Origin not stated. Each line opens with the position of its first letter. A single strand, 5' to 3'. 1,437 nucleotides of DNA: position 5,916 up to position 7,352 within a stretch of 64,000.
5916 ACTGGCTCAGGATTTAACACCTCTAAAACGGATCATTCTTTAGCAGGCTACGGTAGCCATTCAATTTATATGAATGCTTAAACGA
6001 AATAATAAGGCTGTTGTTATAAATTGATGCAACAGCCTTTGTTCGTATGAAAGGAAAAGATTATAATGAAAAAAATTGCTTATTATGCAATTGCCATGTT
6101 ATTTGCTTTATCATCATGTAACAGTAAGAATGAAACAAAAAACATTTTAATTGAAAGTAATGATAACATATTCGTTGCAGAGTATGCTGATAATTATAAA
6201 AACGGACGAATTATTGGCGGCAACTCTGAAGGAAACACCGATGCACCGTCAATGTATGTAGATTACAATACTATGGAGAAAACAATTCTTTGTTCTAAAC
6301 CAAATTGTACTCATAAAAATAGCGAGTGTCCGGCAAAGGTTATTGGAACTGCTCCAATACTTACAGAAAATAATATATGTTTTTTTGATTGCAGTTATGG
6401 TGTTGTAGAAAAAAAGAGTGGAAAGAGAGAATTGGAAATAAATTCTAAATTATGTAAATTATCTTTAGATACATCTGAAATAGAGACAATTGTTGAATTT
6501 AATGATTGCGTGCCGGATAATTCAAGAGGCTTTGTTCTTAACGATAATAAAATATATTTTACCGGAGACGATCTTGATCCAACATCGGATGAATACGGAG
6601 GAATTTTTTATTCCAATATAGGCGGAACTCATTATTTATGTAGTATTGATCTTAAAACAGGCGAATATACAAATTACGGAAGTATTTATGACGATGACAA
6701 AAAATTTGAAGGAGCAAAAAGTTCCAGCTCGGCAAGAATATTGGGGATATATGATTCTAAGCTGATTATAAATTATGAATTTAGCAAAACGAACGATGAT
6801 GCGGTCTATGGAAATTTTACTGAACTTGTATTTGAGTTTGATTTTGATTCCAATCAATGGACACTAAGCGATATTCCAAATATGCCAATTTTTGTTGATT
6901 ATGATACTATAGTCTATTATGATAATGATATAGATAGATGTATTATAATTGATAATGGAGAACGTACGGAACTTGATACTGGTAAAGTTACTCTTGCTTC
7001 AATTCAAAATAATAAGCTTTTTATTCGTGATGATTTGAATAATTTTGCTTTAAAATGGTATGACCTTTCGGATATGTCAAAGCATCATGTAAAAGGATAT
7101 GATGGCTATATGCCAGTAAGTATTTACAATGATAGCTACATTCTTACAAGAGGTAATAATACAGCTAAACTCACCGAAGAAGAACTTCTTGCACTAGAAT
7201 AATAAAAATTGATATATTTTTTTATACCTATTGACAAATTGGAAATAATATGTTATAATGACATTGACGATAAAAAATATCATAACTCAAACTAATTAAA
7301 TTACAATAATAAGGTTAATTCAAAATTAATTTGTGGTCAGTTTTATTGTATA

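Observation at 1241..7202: Tandem ~3-kb units with conserved junctions but divergent genes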

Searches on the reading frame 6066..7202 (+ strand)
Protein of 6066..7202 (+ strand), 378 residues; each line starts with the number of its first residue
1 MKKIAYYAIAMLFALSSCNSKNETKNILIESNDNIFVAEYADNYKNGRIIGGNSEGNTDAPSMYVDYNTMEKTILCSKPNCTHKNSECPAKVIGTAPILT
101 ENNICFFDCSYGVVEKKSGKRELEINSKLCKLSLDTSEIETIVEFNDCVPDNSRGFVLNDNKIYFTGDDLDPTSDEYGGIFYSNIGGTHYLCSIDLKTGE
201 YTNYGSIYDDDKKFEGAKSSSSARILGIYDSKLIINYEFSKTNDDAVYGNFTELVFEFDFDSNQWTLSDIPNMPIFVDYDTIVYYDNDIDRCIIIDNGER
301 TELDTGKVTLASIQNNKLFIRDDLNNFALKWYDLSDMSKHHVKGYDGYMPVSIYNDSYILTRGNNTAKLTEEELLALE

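Call 8: search_protein_families(library=pfam, proteins=[window:6066-7202:+], max_evalue=0.01)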
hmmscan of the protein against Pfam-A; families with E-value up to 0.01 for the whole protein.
window:6066-7202:+ (378 aa): 0 families

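Call 10: find_homologous_proteins(query=window:6066-7202:+)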
Query window:6066-7202:+ (378 aa): 108 proteins with E <= 0.001 among 1753 candidates.
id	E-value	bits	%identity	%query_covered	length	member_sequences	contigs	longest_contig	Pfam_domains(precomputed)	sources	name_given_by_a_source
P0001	8.8e-253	856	100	100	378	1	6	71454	-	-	-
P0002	2.9e-176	605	72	99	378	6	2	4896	-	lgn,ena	-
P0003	1.1e-141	491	60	100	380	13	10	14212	-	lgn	-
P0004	5.3e-141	488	58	96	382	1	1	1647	-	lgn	-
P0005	8.2e-141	488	60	100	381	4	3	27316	-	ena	-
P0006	2.6e-139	483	58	97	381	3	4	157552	-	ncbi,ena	-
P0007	9.5e-136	471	59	96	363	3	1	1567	-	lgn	-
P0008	1.9e-134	467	56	100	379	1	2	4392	-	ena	-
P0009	3.4e-111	390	51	99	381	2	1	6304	-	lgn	-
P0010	2.7e-108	381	49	97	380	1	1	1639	-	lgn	-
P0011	1.1e-89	320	47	100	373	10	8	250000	-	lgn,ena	-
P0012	4.7e-89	318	43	100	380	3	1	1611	-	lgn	-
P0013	7.0e-88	314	46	99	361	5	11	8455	-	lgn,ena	-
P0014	1.2e-85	306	46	100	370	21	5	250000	-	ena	-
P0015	9.4e-84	300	47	90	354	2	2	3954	-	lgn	-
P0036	7.1e-77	277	42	100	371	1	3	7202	-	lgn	-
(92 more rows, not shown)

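Call 12: find_encoding_contigs(protein=P0001, flank=10000, max_places=10)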
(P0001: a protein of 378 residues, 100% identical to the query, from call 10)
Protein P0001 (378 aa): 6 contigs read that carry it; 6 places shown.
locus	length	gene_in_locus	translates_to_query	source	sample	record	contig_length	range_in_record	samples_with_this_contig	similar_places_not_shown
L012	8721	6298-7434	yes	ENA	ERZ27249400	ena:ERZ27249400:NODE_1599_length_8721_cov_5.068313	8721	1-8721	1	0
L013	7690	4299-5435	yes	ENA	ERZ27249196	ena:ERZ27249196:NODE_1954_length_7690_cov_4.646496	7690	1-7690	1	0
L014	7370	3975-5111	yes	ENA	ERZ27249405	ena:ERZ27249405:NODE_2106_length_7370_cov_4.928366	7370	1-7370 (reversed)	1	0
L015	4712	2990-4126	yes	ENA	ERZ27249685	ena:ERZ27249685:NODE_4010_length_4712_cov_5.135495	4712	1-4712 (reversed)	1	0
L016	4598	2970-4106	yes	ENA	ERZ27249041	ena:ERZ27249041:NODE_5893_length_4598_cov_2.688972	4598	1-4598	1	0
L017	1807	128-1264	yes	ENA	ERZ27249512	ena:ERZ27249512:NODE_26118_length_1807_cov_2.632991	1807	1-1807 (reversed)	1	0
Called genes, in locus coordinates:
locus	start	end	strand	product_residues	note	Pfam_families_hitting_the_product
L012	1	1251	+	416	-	?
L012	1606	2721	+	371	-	-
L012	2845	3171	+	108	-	-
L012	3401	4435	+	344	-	-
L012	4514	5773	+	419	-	-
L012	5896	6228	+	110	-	-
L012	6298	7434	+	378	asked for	-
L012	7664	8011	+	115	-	-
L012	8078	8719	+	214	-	?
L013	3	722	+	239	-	?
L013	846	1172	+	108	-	-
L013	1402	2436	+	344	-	-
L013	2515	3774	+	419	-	-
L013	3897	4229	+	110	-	-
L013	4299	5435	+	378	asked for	-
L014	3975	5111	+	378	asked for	-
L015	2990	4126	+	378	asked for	-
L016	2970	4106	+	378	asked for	-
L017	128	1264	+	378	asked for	-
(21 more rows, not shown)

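Call 21: search_protein_families(library=ncbifam, proteins=[window:6066-7202:+], max_evalue=1)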
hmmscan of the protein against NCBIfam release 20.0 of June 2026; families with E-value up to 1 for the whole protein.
window:6066-7202:+ (378 aa): 0 families

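Call 22: search_protein_families(library=pfam, proteins=[window:6066-7202:+], max_evalue=10)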
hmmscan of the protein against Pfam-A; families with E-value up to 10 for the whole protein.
window:6066-7202:+ (378 aa): 2 families
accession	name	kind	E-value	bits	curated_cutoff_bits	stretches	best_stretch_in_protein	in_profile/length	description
PF19219.5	CoV_NSP15_N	-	0.049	14.3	27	1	338-369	11-42/61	Coronavirus replicase NSP15, N-terminal oligomerisation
PF16537.11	T2SSB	-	0.11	12.7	28.4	1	278-319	5-48/60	Type II secretion system protein B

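Call 25: find_encoding_contigs(protein=P0002, flank=10000, max_places=3)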
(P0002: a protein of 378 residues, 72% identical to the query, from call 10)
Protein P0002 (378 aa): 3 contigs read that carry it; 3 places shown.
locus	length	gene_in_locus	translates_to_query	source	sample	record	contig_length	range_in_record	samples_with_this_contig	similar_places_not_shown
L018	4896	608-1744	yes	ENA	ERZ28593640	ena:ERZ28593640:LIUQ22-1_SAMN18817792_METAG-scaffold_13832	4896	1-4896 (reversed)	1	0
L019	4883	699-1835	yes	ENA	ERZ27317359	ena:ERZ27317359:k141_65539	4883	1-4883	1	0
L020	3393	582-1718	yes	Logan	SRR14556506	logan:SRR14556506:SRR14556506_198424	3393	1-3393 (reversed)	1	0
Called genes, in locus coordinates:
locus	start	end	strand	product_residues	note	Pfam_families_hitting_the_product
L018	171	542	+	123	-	-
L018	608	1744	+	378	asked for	-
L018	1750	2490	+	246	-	PF02463:SMC_N (faint), PF00005:ABC_tran, PF13304:AAA_21 (weak)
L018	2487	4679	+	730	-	-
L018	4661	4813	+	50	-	-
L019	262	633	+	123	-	-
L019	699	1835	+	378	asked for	-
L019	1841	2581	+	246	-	PF02463:SMC_N (faint), PF00005:ABC_tran, PF13304:AAA_21 (weak)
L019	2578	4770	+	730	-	-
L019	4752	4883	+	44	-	?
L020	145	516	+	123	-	-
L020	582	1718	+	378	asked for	-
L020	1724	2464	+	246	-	PF02463:SMC_N (faint), PF00005:ABC_tran, PF13304:AAA_21 (weak)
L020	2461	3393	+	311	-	?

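Call 26: find_encoding_contigs(protein=P0003, flank=10000, max_places=3)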
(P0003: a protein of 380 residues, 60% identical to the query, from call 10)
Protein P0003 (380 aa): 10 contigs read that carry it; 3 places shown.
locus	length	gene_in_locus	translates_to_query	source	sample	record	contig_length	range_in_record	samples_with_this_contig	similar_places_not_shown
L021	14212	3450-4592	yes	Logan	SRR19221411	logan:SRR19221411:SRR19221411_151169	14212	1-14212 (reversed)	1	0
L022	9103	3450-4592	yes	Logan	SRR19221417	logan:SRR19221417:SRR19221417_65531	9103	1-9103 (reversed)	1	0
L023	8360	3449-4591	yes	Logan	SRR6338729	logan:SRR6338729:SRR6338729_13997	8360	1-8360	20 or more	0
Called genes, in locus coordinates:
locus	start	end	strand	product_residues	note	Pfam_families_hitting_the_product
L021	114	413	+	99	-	PF11007:CotJA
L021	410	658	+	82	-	PF12652:CotJB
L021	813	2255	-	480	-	PF00239:Resolvase, PF07508:Recombinase, PF13408:Zn_ribbon_recom (weak)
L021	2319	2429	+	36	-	-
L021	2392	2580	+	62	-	-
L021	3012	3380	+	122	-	-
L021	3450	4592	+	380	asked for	-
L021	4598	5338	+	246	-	PF02463:SMC_N (faint), PF00005:ABC_tran, PF13304:AAA_21 (weak)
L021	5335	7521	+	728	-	-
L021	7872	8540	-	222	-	PF00756:Esterase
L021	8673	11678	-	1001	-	PF08306:Glyco_hydro_98M, PF08307:Glyco_hydro_98C, PF03422:CBM_6, PF16990:CBM_35 (weak), PF00404:Dockerin_1 (weak)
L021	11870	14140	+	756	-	PF00532:Peripla_BP_1, PF13377:Peripla_BP_3, PF12833:HTH_18, PF00165:HTH_AraC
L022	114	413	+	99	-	PF11007:CotJA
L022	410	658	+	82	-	PF12652:CotJB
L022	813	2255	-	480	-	PF00239:Resolvase, PF07508:Recombinase, PF13408:Zn_ribbon_recom (weak)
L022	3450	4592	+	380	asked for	-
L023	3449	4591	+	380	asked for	-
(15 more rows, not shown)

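Call 27: find_encoding_contigs(protein=P0005, flank=10000, max_places=3)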
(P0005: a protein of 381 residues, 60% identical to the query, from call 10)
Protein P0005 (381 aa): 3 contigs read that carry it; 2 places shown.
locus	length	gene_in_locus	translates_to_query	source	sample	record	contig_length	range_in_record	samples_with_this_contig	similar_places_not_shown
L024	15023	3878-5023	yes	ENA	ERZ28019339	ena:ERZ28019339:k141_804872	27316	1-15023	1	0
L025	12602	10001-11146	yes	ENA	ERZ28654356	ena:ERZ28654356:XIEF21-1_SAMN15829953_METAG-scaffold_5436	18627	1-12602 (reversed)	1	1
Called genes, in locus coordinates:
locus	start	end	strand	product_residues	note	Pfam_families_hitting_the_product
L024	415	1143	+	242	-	PF00072:Response_reg, PF04397:LytTR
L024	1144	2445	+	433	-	PF02518:HATPase_c (faint), PF14501:HATPase_c_5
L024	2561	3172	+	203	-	PF04647:AgrB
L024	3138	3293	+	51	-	-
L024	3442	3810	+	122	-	-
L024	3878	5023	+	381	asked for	-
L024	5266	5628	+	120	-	-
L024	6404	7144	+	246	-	-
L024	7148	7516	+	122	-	-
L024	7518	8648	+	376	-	-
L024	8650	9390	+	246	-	PF02463:SMC_N (faint), PF13476:AAA_23 (weak), PF00005:ABC_tran, PF13304:AAA_21 (weak)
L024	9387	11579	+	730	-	-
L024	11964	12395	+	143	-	PF08281:Sigma70_r4_2 (weak)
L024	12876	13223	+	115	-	PF02452:PemK_toxin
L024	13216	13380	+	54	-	-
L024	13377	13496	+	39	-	PF12664:DUF3789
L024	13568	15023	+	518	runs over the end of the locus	PF00239:Resolvase, PF07508:Recombinase, PF13408:Zn_ribbon_recom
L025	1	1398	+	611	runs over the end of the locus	PF19044:P-loop_TraG, PF01935:DUF87, PF12846:AAA_10 (weak)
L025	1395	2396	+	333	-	-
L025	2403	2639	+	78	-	PF19598:DUF6103 (weak)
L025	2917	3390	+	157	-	-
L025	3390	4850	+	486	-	PF18555:MobL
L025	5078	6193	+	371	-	PF14659:Phage_int_SAM_3, PF00589:Phage_integrase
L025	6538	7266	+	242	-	PF00072:Response_reg, PF04397:LytTR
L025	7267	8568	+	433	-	PF02518:HATPase_c (faint), PF14501:HATPase_c_5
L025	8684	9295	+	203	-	PF04647:AgrB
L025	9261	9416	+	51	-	-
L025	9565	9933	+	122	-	-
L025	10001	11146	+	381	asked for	-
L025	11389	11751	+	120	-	-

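Call 28: find_encoding_contigs(protein=P0006, flank=10000, max_places=3)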
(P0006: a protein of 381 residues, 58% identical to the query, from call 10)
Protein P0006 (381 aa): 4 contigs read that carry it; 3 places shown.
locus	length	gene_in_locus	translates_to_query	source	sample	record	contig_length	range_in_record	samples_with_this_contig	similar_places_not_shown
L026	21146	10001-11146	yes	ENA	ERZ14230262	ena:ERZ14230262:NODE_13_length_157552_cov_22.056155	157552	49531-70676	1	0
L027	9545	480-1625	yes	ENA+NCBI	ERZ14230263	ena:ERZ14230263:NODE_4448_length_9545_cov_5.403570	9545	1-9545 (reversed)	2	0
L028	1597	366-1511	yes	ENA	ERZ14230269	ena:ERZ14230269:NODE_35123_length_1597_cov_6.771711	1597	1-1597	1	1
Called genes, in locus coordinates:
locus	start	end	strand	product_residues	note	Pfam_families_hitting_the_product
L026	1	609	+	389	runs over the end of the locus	PF22694:CtpB_N-like, PF00595:PDZ, PF13180:PDZ_2 (weak), PF17820:PDZ_6, PF03572:Peptidase_S41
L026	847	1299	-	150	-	PF20935:DUF6847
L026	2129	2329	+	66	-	-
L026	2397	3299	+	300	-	PF00106:adh_short, PF08659:KR (weak), PF23441:SDR (faint), PF13561:adh_short_C2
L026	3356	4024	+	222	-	PF05067:Mn_catalase, PF00210:Ferritin (weak), PF02915:Rubrerythrin (faint), PF03232:COQ7 (faint)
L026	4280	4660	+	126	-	-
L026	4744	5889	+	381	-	-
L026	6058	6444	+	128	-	-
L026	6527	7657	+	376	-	-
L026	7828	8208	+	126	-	-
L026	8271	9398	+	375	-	-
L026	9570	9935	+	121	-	-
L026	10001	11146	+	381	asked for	-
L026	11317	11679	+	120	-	-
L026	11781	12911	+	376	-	-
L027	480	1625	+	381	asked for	-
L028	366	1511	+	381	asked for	-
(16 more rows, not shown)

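Call 52: predict_structure(alignment_id=A6)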
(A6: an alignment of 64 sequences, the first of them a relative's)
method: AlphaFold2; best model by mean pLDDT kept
length: 378 residues; sequences in the alignment: 64
mean_pLDDT: 90.2   pTM: 0.86
mean pLDDT of the five models: 90.2, 89.9, 89.7, 89.4, 88.5
residues with pLDDT >= 90: 313; 70-90: 30; 50-70: 17; < 50: 18
segments of 3 or more residues with pLDDT < 50: 1-3, 15-27
pLDDT, mean of each block of 10 residues (from residue 1): 51 47 42 79 91 77 95 93 91 91 94 94 97 94 98 90 97 94 95 97 98 96 96 97 95 98 96 95 97 96 94 96 95 96 95 96 94 94
secondary structure, 60 per line:
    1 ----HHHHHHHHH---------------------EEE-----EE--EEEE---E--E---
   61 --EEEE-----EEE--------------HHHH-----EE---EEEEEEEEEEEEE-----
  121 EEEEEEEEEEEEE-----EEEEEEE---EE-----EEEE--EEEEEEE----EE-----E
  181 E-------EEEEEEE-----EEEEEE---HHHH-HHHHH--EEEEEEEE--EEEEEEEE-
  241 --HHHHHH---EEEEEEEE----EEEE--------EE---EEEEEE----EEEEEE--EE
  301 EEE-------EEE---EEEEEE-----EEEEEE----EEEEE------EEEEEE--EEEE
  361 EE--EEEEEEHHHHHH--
elements in order: H5-13 E35-37 E47-50 E63-66 E72-74 H89-92 E103-115 E121-133 E139-145 E156-159 E162-168 E189-195 E201-206 H210-213 H215-219 E222-229 E232-239 H243-248 E252-259 E264-267 E281-286 E291-296 E299-303 E311-313 E317-322 E328-333 E338-342 E349-354 E357-362 E365-370 H371-376

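Call 55: fold_search(model_id=the predicted structure, library=pdb)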
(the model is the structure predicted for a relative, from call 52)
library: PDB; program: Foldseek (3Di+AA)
matches with E <= 10: 788; with E <= 0.001: 194
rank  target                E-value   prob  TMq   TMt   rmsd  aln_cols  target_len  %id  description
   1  3s25                  4.0e-07  1.00  0.47  0.58   8.6       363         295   10  Crystal structure of a 7-bladed beta-propeller-like protein (EUBREC_1955) from Eubacterium rectale ATCC 33656 at 1.88 A  (released 2011-06-08)
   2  9mey_B                6.0e-07  1.00  0.36  0.41   9.7       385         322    9  Crystal structure of RIT1(GDP) bound to LZTR1(Kelch domain) (released 2025-09-10)
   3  6y7o_A                7.8e-07  1.00  0.41  0.46  11.7       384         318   11  The complex between the eight-bladed symmetrical designer protein Tako8 and the silicotungstic acid Keggin (STA) (released 2020-12-16)
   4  6y7n_A                1.5e-06  1.00  0.38  0.44  11.3       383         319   11  The crystal structure of the eight-bladed symmetrical designer protein Tako8 in the presence of tellurotungstic Anders (released 2020-12-16)
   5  6g6n_B                2.1e-06  1.00  0.39  0.45  11.6       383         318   11  Crystal structure of the computationally designed Tako8 protein in C2 (released 2018-11-28)
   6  3p1l                  3.4e-06  1.00  0.32  0.34  12.9       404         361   10  Crystal structure of Escherichia coli BamB, a lipoprotein component of the beta-barrel assembly machinery complex, nativ (released 2010-12-22)
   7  3o4g_A                5.4e-06  1.00  0.31  0.23  14.5       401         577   13  Structure and Catalysis of Acylaminoacyl Peptidase (released 2010-11-17)
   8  4a2l_C                6.0e-06  0.98  0.19  0.11  21.9       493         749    9  Structure of the periplasmic domain of the heparin and heparan sulphate sensing hybrid two component system BT4663 in  (released 2012-05-02)
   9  4a2m_A                6.6e-06  0.99  0.19  0.11  25.5       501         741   10  Structure of the periplasmic domain of the heparin and heparan sulphate sensing hybrid two component system BT4663 in  (released 2012-05-02)
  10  3o4g_C                7.7e-06  1.00  0.30  0.22  11.8       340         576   14  Structure and Catalysis of Acylaminoacyl Peptidase (released 2010-11-17)
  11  8z9m_D                8.6e-06  1.00  0.35  0.14  13.0       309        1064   11  Cryo-EM structure of dimeric WDR11-FAM91A1 complex (released 2024-08-14)
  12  9q5g_B                9.1e-06  1.00  0.37  0.22  13.1       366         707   14  Human prolyl endopeptidase (PREP) - apo form (released 2026-01-21)
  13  7cqy_B                1.1e-05  1.00  0.33  0.30  11.5       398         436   10  Tetrathionate hydrolase from Acidithiobacillus ferrooxidans mutant - D325N (released 2021-01-27)
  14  9mf0_F                1.1e-05  1.00  0.36  0.42   9.4       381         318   10  Crystal structure of KRAS(GDP) bound to LZTR1(Kelch domain) (released 2025-09-10)
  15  8wt1_F                1.2e-05  1.00  0.45  0.28   8.1       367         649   10  Crystal structure of S9 carboxypeptidase from Geobacillus sterothermophilus (released 2024-03-13)
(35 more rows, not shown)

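Call 75: search_solved_structures(query=A6, max_evalue=1)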
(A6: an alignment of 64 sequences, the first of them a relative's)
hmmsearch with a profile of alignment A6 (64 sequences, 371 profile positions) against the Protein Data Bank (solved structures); distinct sequences matched with E-value up to 1: 4.
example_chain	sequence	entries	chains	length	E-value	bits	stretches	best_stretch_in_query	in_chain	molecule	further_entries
1aww_A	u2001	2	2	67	0.37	12.9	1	125-163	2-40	BRUTON'S TYROSINE KINASE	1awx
6all_A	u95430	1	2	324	0.45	12.6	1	1-39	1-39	Fe(3+)-citrate-binding protein yfmC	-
9his_I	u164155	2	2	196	0.81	11.8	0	1-64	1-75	Peptidyl-prolyl cis-trans isomerase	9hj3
8hil_C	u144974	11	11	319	0.88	11.6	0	207-271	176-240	RPOLD domain-containing protein | DNA-directed RNA polymerase RpoA/D/Rpb3-type domain-containing protein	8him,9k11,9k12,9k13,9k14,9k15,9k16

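Call 86: search_protein_families(library=padloc, proteins=[window:6066-7202:+], max_evalue=0.01)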
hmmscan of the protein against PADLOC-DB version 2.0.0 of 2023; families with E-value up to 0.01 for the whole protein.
window:6066-7202:+ (378 aa): 0 families
